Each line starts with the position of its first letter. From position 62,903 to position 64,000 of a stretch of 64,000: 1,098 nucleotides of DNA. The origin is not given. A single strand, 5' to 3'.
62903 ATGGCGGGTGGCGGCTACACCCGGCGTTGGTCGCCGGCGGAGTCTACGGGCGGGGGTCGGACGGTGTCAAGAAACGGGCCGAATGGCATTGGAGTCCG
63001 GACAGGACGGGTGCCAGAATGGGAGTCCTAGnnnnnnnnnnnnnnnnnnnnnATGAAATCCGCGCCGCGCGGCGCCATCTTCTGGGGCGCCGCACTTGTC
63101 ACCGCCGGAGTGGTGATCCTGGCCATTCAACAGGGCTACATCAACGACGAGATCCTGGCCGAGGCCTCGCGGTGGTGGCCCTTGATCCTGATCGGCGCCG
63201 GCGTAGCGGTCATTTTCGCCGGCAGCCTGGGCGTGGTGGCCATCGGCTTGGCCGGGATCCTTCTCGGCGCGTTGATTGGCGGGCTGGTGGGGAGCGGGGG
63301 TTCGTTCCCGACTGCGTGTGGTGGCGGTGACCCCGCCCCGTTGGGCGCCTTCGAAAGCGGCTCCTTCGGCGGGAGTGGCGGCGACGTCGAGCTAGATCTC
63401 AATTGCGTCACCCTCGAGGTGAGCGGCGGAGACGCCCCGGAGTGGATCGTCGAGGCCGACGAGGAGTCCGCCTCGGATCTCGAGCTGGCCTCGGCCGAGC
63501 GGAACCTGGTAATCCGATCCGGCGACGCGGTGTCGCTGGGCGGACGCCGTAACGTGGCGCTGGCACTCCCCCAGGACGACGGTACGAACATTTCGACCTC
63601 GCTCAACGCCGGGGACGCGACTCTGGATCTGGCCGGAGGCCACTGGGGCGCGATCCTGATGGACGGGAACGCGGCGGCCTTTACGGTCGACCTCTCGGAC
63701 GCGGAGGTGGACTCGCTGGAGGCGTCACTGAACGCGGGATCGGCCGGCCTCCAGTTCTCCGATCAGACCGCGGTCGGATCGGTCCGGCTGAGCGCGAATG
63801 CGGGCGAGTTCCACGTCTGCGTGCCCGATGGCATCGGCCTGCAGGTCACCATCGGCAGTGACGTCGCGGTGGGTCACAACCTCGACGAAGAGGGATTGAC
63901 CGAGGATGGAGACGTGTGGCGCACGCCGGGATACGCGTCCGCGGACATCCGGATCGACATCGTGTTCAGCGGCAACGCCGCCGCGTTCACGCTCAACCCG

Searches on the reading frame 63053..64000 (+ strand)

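Call 42: search_protein_families(library=pfam, proteins=[window:63053-64000:+], max_evalue=0.0001)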
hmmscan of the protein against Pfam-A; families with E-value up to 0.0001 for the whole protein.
window:63053-64000:+ (316 aa): 1 family
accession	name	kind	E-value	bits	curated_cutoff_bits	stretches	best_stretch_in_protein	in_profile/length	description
PF18917.5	LiaI-LiaF-like_TM1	-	3.6e-09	37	27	1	9-54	1-42/42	LiaI-LiaF-like transmembrane region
